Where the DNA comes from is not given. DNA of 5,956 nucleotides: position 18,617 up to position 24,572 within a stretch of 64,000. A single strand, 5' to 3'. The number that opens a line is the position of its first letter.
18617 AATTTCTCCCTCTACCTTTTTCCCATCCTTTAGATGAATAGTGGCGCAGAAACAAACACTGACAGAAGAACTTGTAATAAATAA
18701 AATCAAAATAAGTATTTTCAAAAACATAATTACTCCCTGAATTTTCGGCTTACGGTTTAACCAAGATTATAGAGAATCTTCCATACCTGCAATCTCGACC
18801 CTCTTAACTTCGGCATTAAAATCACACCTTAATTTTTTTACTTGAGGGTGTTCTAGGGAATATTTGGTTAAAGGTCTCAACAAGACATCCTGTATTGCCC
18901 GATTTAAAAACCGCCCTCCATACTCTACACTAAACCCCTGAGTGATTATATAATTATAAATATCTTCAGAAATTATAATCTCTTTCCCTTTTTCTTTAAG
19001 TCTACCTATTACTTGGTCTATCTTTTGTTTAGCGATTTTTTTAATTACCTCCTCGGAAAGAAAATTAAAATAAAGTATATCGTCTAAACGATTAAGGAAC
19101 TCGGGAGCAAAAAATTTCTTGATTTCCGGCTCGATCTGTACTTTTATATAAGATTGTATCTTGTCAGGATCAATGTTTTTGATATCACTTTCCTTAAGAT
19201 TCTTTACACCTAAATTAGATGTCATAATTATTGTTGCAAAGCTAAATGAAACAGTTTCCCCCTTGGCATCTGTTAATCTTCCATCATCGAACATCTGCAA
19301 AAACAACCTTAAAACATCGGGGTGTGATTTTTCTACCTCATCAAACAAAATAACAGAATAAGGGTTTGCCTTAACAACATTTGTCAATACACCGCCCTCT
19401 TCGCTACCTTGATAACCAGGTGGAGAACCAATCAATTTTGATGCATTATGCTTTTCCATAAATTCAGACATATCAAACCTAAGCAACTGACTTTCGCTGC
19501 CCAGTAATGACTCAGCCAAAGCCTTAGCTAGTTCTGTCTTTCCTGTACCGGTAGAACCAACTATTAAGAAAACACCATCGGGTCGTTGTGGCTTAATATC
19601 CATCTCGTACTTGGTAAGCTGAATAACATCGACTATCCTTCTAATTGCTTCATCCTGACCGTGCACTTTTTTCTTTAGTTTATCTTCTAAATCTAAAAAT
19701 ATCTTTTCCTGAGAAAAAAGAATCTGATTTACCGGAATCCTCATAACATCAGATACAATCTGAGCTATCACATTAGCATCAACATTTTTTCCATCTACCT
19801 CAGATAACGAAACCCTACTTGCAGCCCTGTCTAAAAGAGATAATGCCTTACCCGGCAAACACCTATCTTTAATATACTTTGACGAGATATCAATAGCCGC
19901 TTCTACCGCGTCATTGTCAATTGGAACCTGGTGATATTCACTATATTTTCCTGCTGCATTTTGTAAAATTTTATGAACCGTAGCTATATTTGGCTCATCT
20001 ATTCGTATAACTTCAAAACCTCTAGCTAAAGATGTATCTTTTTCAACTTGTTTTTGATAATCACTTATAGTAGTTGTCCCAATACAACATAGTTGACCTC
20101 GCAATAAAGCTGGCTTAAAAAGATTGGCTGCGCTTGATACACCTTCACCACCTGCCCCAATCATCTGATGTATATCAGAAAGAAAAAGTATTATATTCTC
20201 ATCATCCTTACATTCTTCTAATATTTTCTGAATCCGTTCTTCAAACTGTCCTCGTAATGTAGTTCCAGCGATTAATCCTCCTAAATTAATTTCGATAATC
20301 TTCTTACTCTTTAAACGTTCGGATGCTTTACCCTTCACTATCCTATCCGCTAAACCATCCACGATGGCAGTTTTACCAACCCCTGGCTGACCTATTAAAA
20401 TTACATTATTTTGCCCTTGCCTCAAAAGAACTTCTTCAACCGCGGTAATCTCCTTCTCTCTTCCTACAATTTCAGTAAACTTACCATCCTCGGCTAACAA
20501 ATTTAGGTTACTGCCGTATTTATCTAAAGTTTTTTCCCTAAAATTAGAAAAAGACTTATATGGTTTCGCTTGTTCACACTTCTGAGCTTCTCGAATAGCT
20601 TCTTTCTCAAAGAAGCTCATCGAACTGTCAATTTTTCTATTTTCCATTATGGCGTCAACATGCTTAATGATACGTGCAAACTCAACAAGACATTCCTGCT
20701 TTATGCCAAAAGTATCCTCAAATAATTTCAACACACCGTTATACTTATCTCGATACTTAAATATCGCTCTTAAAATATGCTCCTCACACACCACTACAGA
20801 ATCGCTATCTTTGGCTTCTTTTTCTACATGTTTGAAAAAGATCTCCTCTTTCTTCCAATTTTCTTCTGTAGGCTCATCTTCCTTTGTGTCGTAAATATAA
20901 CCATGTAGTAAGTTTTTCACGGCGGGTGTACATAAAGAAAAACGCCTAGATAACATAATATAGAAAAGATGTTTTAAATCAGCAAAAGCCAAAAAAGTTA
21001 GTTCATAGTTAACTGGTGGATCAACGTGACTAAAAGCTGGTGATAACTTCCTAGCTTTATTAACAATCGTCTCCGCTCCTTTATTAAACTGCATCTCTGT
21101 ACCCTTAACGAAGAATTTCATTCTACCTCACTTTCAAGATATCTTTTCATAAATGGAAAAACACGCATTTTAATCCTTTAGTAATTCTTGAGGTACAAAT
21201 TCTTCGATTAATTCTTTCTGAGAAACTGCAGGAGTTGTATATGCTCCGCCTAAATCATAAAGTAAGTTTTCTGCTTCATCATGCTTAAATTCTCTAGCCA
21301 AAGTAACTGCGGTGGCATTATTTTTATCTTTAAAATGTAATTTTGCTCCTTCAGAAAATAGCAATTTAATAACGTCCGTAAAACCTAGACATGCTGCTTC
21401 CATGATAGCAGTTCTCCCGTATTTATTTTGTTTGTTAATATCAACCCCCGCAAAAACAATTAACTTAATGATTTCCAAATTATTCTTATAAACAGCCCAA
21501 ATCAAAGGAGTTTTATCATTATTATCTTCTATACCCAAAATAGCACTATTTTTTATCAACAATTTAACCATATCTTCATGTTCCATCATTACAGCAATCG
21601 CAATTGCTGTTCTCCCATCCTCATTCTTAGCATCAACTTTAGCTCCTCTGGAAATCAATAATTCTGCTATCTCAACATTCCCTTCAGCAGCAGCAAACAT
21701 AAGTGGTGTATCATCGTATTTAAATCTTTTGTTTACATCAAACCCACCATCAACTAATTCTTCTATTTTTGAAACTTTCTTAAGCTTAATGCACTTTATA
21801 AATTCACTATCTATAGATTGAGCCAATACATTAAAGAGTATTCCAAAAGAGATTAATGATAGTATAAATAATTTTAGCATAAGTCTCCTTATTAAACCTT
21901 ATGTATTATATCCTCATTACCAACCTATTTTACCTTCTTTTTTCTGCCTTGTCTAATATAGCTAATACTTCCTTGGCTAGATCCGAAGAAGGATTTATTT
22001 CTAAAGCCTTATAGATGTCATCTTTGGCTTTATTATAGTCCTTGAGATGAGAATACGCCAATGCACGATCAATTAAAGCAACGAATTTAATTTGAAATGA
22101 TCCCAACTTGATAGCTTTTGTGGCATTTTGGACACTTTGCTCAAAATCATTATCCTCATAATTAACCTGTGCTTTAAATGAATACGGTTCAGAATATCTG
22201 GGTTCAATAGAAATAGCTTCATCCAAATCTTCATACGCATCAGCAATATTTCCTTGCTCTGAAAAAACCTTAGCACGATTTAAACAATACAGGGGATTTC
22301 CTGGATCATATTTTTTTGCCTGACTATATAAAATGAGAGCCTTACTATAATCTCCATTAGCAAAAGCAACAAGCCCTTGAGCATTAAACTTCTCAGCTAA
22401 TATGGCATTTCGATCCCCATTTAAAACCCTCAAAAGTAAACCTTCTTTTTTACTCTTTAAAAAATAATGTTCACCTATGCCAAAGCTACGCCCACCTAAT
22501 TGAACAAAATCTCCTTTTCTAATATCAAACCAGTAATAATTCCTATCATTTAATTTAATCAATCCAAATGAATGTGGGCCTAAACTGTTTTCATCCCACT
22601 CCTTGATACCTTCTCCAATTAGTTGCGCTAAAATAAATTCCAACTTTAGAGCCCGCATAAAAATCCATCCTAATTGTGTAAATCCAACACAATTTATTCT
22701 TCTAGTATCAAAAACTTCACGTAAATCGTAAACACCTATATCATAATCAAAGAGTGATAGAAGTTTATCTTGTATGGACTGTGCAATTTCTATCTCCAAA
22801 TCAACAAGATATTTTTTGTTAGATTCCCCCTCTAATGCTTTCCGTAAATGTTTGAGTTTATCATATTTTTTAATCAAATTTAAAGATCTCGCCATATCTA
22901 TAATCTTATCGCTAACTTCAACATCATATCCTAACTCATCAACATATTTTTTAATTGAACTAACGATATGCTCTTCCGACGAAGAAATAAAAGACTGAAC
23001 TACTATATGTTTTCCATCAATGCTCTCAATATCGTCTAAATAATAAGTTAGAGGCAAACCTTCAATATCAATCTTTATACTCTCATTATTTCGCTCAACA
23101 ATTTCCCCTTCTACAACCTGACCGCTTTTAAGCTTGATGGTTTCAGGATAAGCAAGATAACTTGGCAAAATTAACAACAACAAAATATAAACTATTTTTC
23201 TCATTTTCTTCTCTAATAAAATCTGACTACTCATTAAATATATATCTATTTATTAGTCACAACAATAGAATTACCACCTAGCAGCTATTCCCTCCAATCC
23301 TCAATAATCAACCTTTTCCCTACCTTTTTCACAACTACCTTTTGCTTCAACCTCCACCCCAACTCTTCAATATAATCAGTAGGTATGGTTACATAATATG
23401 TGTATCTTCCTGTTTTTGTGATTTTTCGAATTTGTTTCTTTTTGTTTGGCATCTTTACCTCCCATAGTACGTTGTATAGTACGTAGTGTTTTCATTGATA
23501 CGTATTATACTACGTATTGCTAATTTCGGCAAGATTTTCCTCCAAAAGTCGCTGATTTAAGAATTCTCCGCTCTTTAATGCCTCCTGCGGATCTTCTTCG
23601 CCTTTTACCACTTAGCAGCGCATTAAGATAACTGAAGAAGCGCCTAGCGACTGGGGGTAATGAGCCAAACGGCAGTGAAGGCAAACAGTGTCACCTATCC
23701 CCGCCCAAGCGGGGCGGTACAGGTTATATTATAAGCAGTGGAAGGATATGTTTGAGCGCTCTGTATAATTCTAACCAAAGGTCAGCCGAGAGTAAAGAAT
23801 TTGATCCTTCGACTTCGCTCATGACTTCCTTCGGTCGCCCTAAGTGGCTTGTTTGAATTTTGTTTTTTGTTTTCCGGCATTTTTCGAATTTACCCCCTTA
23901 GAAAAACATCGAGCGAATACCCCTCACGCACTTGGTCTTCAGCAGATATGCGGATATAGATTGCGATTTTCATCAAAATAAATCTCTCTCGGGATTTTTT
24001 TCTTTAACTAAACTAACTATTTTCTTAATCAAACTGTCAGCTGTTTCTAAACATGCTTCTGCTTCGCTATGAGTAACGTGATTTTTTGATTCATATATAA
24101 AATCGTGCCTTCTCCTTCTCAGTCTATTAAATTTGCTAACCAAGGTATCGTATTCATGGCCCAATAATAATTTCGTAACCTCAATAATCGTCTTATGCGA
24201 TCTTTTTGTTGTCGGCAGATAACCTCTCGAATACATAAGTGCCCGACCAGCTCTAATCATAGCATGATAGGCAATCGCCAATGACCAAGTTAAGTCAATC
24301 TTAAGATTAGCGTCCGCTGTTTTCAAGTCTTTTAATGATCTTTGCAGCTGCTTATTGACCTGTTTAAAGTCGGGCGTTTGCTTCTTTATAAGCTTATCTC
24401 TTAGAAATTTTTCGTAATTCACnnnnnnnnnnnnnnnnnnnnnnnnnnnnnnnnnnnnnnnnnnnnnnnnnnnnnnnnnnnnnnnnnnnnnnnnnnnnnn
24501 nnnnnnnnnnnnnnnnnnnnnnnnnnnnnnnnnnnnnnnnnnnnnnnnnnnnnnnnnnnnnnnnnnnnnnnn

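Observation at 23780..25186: HEPN/MNT toxin-antitoxin cassette bracketed by direct repeats that are duplicated fragments of the mtaB 5' end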

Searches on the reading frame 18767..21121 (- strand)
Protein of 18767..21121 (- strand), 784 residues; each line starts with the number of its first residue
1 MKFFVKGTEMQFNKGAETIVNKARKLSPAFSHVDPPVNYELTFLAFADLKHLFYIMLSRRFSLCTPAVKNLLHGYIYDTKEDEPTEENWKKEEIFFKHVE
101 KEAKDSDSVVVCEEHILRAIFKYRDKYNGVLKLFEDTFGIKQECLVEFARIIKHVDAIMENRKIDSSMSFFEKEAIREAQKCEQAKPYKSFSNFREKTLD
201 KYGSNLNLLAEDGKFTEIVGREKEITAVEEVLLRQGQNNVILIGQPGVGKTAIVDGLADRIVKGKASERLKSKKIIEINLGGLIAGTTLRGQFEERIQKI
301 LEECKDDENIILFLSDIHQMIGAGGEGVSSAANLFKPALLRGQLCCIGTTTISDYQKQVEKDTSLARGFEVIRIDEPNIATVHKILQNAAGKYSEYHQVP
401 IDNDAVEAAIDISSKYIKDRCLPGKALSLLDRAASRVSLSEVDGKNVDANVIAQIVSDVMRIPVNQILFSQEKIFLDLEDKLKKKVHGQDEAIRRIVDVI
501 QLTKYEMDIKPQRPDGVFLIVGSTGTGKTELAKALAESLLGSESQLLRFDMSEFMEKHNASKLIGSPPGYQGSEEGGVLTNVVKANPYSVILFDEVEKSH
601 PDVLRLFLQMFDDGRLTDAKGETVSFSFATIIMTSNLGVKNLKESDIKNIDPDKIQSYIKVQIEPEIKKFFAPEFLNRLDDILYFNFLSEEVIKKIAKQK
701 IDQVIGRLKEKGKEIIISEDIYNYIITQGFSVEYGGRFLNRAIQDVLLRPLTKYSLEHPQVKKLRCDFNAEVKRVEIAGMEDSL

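Call 7: search_protein_families(library=pfam, proteins=[window:18767-21121:-], max_evalue=0.01)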
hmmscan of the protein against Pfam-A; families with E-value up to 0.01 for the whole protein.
window:18767-21121:- (784 aa): 42 families (the best 25 are shown)
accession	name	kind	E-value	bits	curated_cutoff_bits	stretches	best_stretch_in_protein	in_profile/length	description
PF07724.20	AAA_2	-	2.1e-57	194.2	27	1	513-682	1-166/166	AAA domain (Cdc48 subfamily)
PF00004.35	AAA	-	1.6e-21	77.6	21.2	2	240-331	1-84/131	ATPase family associated with various cellular activities (AAA)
PF17871.7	AAA_lid_9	-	9.5e-19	67.7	22.8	1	381-445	4-68/104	AAA lid domain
PF07728.20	AAA_5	-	1.2e-13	51.7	22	2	518-639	2-125/139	AAA domain (dynein-related subfamily)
PF10431.15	ClpB_D2-small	-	3.9e-13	49.7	21.9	1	688-758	1-71/81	C-terminal, D2-small domain, of ClpB protein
PF13191.12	AAA_16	-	4.1e-13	50.6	32.6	1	218-264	2-51/167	AAA ATPase domain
PF13401.12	AAA_22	-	9.2e-10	39.4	27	1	514-613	4-110/130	AAA domain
PF01637.24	ATPase_2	-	2e-09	38.1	33.2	1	219-261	2-44/225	ATPase domain predominantly from Archaea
PF00158.32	Sigma54_activat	-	3.5e-08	33.8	20.2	1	517-635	24-141/168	Sigma-54 interaction domain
PF04851.21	ResIII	-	1.1e-07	32.4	22.5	0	488-542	7-50/164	Type III restriction enzyme, res subunit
PF20720.3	nSTAND3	-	1.2e-07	31.9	27.2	1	235-263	15-43/155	Novel STAND NTPase 3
PF06414.18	Zeta_toxin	-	4.4e-07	30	22.3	1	512-558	14-58/199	Zeta toxin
PF12775.13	AAA_7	-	6.3e-07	29.5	25.8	0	518-565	36-83/181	P-loop containing dynein motor region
PF13173.12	AAA_14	-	1.6e-06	28.6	27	0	517-599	4-74/129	AAA domain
PF01078.27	Mg_chelatase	-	1.6e-06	28.1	20.3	1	215-278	2-63/207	Magnesium chelatase, subunit ChlI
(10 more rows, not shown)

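Call 77: search_protein_families(library=padloc, proteins=[window:18767-21121:-], max_evalue=0.001)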
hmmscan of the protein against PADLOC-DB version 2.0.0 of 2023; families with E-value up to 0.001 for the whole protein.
window:18767-21121:- (784 aa): 19 families
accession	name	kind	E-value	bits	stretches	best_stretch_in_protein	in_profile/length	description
PDLC04606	PDC-M37B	-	1.8e-32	111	1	466-644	126-301/390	-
PDLC03838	DolB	-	3.7e-28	96.9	2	469-639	124-280/375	-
PDLC04605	PDC-M37B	-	8.5e-28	95.7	1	467-712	257-487/518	-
PDLC00915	TRIP13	-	5.9e-12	43.6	2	240-321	66-146/302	TRIP13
PDLC04140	mad8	-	1.6e-08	32.4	1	515-558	27-68/314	mads_8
PDLC04232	IetA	-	1.5e-06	25.9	0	235-261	114-140/330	-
PDLC02196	IetA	-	6.9e-06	23.7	0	480-539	95-146/374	-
PDLC04235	PDC-M01A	-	9.2e-06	22.8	0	238-269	187-218/510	-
PDLC01994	RtcR_PspF1--CARF_AAA_HTH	-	9.8e-06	22.9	1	519-644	185-307/468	-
PDLC00914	TRIP13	-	4.4e-05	21.1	0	205-304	39-132/302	TRIP13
PDLC01993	RtcR--CARF_AAA_HTH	-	6.2e-05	19.6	0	477-569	173-261/523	-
PDLC04476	PDC-M16A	-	0.0001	18.9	0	516-542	26-52/691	-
PDLC04236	PDC-M01A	-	0.00011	19.4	0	238-275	64-100/388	-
PDLC04238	PDC-M01A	-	0.00013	18.9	0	507-564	191-248/564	-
PDLC00268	PtuA1|PtuA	-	0.00023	18.7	0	230-302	18-90/411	AAA ATPase domain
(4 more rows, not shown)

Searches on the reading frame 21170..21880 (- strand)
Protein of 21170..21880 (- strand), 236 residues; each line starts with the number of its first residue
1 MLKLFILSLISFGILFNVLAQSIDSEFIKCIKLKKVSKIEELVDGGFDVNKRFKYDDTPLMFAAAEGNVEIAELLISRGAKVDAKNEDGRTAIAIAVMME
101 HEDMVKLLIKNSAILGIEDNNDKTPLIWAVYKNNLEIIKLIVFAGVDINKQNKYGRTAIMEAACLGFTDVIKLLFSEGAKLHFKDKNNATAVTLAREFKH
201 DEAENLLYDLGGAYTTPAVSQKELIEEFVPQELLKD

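Call 7: search_protein_families(library=pfam, proteins=[window:21170-21880:-], max_evalue=0.01)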
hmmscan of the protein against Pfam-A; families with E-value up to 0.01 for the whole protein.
window:21170-21880:- (236 aa): 7 families
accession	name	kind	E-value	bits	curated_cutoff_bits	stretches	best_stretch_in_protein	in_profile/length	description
PF12796.13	Ank_2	-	1.9e-35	121.7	27.3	3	80-152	20-90/90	Ankyrin repeats (3 copies)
PF00023.36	Ank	-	1.3e-30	104.1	21.1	4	56-86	2-32/33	Ankyrin repeat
PF13637.12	Ank_4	-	7.7e-25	86.8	22.7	3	126-174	1-49/50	Ankyrin repeats (many copies)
PF13606.12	Ank_3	-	1.7e-18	64.9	22.3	2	57-83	3-29/30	Ankyrin repeat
PF13857.12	Ank_5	-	9.5e-14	51.8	27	2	43-96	2-56/56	Ankyrin repeats (many copies)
PF24521.3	Ank_KRIT1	-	3.1e-06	27.4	80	1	54-153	16-115/149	KRIT1 ankyrin-repeats domain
PF23745.1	ANK_LRRK2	-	8e-05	22.9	27.5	1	35-120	43-121/130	LRRK2 ANK repeat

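Call 77: search_protein_families(library=padloc, proteins=[window:21170-21880:-], max_evalue=0.001)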
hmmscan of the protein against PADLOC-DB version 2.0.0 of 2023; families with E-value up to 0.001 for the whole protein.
window:21170-21880:- (236 aa): 3 families
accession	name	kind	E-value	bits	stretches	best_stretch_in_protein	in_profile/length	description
PDLC04783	PDC-M72A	-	9e-37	125.2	2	7-154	214-361/392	-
PDLC02908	Ankyrin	-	1.1e-10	38.5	2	106-210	720-824/880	-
PDLC02203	MzaA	-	3.2e-07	27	1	27-104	15-92/683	-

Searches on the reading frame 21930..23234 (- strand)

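Call 7: search_protein_families(library=pfam, proteins=[window:21930-23234:-], max_evalue=0.01)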
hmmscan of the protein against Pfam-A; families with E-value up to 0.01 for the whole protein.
window:21930-23234:- (434 aa): 13 families
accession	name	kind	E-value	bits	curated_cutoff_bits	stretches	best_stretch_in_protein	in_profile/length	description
PF00515.34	TPR_1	-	4.9e-17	61.4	27.8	2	386-416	3-33/34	Tetratricopeptide repeat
PF07719.23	TPR_2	-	8.2e-17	60.3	27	3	281-313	2-34/34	Tetratricopeptide repeat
PF13181.12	TPR_8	-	8.5e-12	44.7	25.7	1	388-416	5-33/34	Tetratricopeptide repeat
PF13428.12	TPR_14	-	1.1e-08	35.3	23.5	0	386-426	3-43/44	Tetratricopeptide repeat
PF13371.12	TPR_9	-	2.5e-08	34.3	35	1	290-346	5-61/73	Tetratricopeptide repeat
PF14559.12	TPR_19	-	2.5e-07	31.4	25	1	290-356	1-67/68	Tetratricopeptide repeat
PF13424.12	TPR_12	-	2e-06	28.3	30.1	0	270-306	35-71/77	Tetratricopeptide repeat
PF13432.12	TPR_16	-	2.5e-05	25.1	32.7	1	285-341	2-58/65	Tetratricopeptide repeat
PF13414.12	TPR_11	-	3.8e-05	23.7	26.8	1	287-328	1-42/42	TPR repeat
PF25062.1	ARM_TT21_N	-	0.00011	22.5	40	0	295-367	151-221/222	Tetratricopeptide repeat protein 21 N-terminal ARM repeat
PF13174.12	TPR_6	-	0.0031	18.5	26.3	0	387-417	3-33/33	Tetratricopeptide repeat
PF25575.1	TPR_BSK1_C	-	0.0069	16.7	42.2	0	357-420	51-113/118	Serine/threonine-protein kinase BSK1-like, TPR repeats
PF13431.12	TPR_17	-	0.0074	16.9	24.4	0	303-333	2-32/34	Tetratricopeptide repeat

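Call 77: search_protein_families(library=padloc, proteins=[window:21930-23234:-], max_evalue=0.001)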
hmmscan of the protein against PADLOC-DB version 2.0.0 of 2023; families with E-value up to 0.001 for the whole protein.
window:21930-23234:- (434 aa): 0 families

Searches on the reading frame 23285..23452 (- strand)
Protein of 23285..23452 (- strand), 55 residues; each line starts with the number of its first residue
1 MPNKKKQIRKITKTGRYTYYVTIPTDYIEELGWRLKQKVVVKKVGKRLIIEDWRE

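Call 7: search_protein_families(library=pfam, proteins=[window:23285-23452:-], max_evalue=0.01)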
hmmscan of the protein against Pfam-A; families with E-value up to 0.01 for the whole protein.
window:23285-23452:- (55 aa): 1 family
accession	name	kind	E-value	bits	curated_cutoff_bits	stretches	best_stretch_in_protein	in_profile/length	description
PF04014.23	MazE_antitoxin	-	0.0011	19.3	24.7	1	18-50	7-40/48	Antidote-toxin recognition MazE, bacterial antitoxin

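Call 77: search_protein_families(library=padloc, proteins=[window:23285-23452:-], max_evalue=0.001)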
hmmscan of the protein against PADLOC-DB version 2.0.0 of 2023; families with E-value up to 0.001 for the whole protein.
window:23285-23452:- (55 aa): 0 families

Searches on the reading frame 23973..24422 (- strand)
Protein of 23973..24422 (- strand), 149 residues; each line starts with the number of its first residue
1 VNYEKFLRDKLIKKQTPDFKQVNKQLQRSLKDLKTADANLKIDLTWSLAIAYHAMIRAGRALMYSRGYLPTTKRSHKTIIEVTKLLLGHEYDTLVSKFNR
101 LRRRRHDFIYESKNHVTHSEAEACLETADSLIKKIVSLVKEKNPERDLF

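Call 7: search_protein_families(library=pfam, proteins=[window:23973-24422:-], max_evalue=0.01)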
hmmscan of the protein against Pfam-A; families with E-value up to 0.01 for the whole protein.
window:23973-24422:- (149 aa): 1 family
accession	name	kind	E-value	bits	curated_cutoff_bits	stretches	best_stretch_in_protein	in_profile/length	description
PF05168.19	HEPN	-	3e-08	34.3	22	1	25-134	4-113/117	HEPN domain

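Call 77: search_protein_families(library=padloc, proteins=[window:23973-24422:-], max_evalue=0.001)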
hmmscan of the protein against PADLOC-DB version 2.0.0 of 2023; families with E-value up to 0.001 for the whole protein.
window:23973-24422:- (149 aa): 6 families
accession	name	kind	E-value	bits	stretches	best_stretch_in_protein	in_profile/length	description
PDLC04374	PDC-M05B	-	4.8e-15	54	1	1-145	1-144/146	-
PDLC04377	PDC-M05B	-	3.6e-14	51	1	1-145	1-144/149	-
PDLC04379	PDC-M05B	-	2e-11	42.1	1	6-145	6-143/147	-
PDLC04378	PDC-M05B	-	1.3e-06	26.7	1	12-144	18-148/153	-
PDLC04376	PDC-M05B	-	4e-06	25.1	1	27-140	10-119/121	-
PDLC04375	PDC-M05B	-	4.7e-06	24.9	1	10-135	21-145/151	-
